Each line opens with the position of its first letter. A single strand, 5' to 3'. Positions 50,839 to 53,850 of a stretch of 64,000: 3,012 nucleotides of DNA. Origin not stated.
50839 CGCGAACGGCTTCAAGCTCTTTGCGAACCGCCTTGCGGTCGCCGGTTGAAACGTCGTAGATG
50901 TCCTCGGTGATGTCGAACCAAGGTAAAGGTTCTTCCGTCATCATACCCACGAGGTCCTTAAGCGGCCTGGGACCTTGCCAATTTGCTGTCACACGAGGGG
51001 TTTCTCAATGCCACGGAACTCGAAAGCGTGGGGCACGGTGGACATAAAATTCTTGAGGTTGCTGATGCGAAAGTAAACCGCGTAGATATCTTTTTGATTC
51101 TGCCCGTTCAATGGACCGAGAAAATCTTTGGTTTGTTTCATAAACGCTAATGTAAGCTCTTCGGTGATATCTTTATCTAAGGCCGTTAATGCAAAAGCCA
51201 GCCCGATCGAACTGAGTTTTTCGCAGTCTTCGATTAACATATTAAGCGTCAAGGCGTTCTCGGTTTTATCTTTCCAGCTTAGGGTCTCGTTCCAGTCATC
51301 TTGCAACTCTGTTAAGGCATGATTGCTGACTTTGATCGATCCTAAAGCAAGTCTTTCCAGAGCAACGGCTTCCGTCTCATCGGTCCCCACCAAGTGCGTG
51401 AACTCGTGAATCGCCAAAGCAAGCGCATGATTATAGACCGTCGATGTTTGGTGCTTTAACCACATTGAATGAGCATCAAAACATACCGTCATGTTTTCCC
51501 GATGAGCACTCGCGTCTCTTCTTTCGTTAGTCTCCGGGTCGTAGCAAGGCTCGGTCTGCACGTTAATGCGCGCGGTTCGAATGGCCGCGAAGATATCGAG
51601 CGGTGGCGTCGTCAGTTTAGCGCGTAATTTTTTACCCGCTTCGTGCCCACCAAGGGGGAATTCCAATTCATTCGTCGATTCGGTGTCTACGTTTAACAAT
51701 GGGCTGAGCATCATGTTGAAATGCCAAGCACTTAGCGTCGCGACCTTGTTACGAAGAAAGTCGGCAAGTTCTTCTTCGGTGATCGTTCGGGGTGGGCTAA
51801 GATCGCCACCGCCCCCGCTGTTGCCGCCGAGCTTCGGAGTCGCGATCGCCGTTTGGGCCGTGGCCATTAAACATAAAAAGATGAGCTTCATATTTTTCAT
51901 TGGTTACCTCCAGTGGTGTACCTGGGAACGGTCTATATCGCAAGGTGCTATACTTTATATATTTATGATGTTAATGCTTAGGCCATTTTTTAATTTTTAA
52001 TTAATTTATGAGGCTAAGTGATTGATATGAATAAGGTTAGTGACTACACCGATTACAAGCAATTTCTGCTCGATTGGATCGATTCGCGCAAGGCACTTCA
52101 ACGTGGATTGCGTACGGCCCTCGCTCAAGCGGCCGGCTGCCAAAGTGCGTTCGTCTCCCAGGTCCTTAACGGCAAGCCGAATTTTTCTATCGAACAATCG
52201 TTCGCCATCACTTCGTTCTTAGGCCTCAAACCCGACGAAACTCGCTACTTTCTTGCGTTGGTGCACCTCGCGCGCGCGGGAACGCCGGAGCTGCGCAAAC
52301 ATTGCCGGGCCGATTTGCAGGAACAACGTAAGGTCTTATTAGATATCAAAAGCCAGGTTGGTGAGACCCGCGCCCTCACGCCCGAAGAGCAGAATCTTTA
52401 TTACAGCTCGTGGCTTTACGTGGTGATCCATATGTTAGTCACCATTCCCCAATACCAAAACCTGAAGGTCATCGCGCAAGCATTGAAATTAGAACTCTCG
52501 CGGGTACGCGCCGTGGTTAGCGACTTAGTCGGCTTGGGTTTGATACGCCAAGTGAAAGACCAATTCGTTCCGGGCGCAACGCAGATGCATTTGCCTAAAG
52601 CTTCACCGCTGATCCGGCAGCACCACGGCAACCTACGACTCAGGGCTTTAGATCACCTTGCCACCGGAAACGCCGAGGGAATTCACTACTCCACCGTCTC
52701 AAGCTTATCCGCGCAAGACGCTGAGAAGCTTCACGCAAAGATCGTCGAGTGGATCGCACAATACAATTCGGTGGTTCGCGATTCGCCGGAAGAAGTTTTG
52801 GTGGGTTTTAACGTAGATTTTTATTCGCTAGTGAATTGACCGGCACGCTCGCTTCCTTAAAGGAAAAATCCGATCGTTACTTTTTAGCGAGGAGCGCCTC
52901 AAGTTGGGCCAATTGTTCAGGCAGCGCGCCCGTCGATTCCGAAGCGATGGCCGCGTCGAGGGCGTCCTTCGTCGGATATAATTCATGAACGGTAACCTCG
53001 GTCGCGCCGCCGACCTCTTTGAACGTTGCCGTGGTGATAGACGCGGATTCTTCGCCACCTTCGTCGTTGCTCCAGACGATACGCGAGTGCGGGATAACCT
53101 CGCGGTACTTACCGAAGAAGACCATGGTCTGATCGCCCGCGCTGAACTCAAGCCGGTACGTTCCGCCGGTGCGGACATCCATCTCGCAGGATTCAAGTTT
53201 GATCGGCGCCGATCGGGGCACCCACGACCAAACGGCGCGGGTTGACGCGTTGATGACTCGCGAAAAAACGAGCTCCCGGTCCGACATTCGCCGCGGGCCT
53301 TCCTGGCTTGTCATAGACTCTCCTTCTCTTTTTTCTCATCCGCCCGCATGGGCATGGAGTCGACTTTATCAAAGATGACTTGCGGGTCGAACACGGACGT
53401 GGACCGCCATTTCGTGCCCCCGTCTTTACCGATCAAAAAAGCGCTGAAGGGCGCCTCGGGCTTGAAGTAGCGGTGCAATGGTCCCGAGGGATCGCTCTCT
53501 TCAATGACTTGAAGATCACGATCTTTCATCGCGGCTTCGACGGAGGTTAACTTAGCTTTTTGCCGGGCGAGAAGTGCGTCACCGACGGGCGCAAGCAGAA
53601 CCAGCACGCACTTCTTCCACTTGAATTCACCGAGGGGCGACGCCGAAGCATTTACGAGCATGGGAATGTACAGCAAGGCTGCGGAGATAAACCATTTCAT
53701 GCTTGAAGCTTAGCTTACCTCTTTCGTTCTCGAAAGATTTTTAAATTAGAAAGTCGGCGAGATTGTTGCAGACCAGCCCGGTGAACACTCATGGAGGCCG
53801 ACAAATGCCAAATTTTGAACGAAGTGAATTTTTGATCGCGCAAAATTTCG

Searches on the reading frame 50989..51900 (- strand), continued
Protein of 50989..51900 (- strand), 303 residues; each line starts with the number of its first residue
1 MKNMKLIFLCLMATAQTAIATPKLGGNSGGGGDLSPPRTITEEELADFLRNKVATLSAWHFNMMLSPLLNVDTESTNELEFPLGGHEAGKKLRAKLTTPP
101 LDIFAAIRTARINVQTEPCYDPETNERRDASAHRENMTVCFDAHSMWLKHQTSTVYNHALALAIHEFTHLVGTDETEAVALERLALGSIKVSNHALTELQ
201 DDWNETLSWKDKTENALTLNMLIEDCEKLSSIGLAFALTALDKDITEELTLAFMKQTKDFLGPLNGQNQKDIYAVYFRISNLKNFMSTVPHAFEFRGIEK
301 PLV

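Call 101: find_encoding_contigs(protein=P0078, flank=4000, max_places=2)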
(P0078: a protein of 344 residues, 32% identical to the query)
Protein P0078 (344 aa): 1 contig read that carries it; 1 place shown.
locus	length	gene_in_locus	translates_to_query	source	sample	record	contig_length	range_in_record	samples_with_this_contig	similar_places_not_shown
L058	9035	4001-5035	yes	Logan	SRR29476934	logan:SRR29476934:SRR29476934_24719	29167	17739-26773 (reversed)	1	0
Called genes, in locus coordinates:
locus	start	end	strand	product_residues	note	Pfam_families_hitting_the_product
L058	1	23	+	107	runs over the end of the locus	-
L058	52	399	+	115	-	-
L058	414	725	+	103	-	-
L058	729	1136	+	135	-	-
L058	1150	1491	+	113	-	-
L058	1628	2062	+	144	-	-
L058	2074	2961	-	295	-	PF14394:DUF4423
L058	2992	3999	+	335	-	-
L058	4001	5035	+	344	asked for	-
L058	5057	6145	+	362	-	-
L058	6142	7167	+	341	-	-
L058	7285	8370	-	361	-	PF02653:BPD_transp_2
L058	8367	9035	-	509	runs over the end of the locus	PF00005:ABC_tran, PF09818:ABC_ATPase (faint), PF13304:AAA_21 (faint), PF00005:ABC_tran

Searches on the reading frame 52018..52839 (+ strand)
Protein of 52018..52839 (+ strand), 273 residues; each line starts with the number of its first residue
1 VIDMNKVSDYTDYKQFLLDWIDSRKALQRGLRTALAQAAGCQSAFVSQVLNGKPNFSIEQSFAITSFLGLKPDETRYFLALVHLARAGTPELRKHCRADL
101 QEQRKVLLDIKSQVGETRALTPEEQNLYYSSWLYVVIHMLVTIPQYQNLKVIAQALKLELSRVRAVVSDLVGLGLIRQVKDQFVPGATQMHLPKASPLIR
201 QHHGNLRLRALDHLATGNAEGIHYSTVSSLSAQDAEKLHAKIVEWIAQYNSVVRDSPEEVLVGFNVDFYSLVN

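Call 3: search_protein_families(library=ncbifam, proteins=[window:52018-52839:+], max_evalue=0.01)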
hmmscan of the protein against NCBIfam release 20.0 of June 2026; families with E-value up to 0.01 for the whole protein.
window:52018-52839:+ (273 aa): 1 family
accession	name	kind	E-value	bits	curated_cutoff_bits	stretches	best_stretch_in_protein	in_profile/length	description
TIGR02147.1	Fsuc_second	paralog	3.1e-20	72.8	50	1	4-271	1-269/272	TIGR02147 family protein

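Call 4: search_protein_families(library=pfam, proteins=[window:52018-52839:+], max_evalue=0.01)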
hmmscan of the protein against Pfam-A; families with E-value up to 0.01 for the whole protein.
window:52018-52839:+ (273 aa): 3 families
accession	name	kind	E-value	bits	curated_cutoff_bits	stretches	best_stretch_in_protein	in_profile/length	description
PF14394.12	DUF4423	-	2.1e-16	60.6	30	1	117-271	7-165/165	Domain of unknown function (DUF4423)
PF01381.28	HTH_3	-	0.00076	19.9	23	0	28-74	7-54/55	Helix-turn-helix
PF01978.25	TrmB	-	0.0032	17.7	25.6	0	150-182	26-58/68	Sugar-specific transcriptional regulator TrmB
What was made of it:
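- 52018..52839 (+): T2: TIGR02147/DUF4423 protein (273 aa), divergent from P2. TIGR02147 72.8 bits, DUF4423 60.6 bits, weak HTH_3 and TrmB hits (calls 3, 4).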

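Call 63: find_related_loci(query=A6, collection=metagenome_contigs, flank=5000)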
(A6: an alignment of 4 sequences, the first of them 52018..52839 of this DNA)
Query A6 (273 aa) in metagenome_contigs; peptide patterns used: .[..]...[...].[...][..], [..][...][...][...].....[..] (x = any residue, [..] = any of these).
358 stretches matched a pattern; 20 encode a relative of the query (tblastn E <= 1e-3); 20 distinct loci.
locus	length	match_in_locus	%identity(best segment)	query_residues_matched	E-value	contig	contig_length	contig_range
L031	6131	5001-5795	39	7-271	5e-62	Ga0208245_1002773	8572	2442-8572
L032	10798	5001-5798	41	7-271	4e-62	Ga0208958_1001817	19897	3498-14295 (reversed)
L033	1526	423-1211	39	10-271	5e-64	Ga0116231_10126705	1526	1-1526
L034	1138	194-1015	38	1-273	1e-65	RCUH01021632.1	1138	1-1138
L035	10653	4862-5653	38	9-271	4e-60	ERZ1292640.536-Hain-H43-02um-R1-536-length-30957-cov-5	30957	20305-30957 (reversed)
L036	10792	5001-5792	38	9-273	4e-57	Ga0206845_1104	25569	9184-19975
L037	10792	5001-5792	38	9-271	7e-57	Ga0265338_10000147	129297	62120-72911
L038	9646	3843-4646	36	3-271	4e-56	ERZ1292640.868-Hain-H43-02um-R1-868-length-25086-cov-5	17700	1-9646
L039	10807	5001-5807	36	4-271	2e-56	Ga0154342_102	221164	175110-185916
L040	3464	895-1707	38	4-271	6e-56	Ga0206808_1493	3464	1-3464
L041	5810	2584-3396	38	4-271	7e-56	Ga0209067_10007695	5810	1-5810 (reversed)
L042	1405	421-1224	36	4-269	1e-54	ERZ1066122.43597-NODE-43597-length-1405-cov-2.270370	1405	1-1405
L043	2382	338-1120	36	7-269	3e-51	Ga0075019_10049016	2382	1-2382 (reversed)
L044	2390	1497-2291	34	10-271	3e-50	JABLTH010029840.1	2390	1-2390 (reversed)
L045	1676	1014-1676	37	30-250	3e-48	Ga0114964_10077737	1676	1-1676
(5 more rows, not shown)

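Call 68: search_protein_families(library=ncbifam, proteins=[L031:2851-4086:-, L032:4021-4956:-, L035:3752-4672:-, L037:2951-4252:-, L044:167-1336:-], max_evalue=0.1)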
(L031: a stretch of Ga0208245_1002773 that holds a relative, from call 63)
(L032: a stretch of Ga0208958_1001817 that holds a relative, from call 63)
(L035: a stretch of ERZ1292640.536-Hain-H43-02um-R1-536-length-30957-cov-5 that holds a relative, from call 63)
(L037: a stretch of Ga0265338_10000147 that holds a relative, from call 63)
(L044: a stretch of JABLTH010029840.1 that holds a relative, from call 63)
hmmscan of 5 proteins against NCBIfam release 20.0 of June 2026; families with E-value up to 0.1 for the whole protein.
L031:2851-4086:- (411 aa): 2 families
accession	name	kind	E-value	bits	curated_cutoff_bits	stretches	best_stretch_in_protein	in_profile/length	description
NF038122.1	metallo_LGF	subfamily_domain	0.0099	15.9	80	1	168-198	124-157/274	NF038122 family metalloprotease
NF041905.1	MXAN_2677_2678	equivalog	0.03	13.3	250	0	183-203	183-203/283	myxosortase-dependent metalloprotease, MXAN_2677/MXAN_2678 family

L032:4021-4956:- (311 aa): 0 families

L035:3752-4672:- (306 aa): 0 families

L037:2951-4252:- (433 aa): 0 families

L044:167-1336:- (389 aa): 0 families

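Call 69: search_protein_families(library=pfam, proteins=[L031:2851-4086:-, L032:4021-4956:-, L035:3752-4672:-, L037:2951-4252:-, L044:167-1336:-, L032:5888-6559:-], max_evalue=0.1)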
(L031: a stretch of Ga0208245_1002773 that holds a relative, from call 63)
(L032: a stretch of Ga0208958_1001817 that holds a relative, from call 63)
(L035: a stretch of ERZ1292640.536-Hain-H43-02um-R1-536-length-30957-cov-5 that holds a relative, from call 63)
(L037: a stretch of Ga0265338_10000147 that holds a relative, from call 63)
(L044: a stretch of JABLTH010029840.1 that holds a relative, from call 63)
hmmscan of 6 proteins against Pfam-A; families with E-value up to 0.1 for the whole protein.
L031:2851-4086:- (411 aa): 3 families
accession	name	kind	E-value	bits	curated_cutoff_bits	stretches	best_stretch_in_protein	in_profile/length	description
PF12044.14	Metallopep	-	1.9e-05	23.9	27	1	184-214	314-344/427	Putative peptidase family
PF00413.30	Peptidase_M10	-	0.0011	19.4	24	1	65-206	18-132/159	Matrixin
PF13582.12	Reprolysin_3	-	0.024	15.6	22.4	1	138-200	64-122/123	Metallo-peptidase family M12B Reprolysin-like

L032:4021-4956:- (311 aa): 0 families

L035:3752-4672:- (306 aa): 0 families

L037:2951-4252:- (433 aa): 0 families

L044:167-1336:- (389 aa): 0 families

L032:5888-6559:- (223 aa): 1 family
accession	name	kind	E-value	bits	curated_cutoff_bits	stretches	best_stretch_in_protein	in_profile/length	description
PF11195.14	Tad2-like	-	0.057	14.4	25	0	171-200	8-37/73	Thoeris anti-defense 2-like domain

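Call 73: search_protein_families(library=padloc, proteins=[window:52018-52839:+], max_evalue=0.01)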
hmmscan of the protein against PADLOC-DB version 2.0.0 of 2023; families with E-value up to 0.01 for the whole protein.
window:52018-52839:+ (273 aa): 0 families

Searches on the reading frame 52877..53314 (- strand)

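Call 96: search_protein_families(library=pfam, proteins=[window:52877-53314:-], max_evalue=0.001)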
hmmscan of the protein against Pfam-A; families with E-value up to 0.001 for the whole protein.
window:52877-53314:- (145 aa): 1 family
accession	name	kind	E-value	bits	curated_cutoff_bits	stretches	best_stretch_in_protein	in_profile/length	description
PF08327.17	AHSA1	-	1.4e-14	54.8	22.1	1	13-142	4-124/125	Activator of Hsp90 ATPase homolog 1-like protein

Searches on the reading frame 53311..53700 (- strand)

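Call 96: search_protein_families(library=pfam, proteins=[window:53311-53700:-], max_evalue=0.001)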
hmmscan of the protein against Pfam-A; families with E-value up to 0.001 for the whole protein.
window:53311-53700:- (129 aa): 1 family
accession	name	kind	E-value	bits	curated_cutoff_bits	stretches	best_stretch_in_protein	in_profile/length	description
PF13778.12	DUF4174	-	1.6e-16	61.3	27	1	22-122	1-120/120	Domain of unknown function (DUF4174)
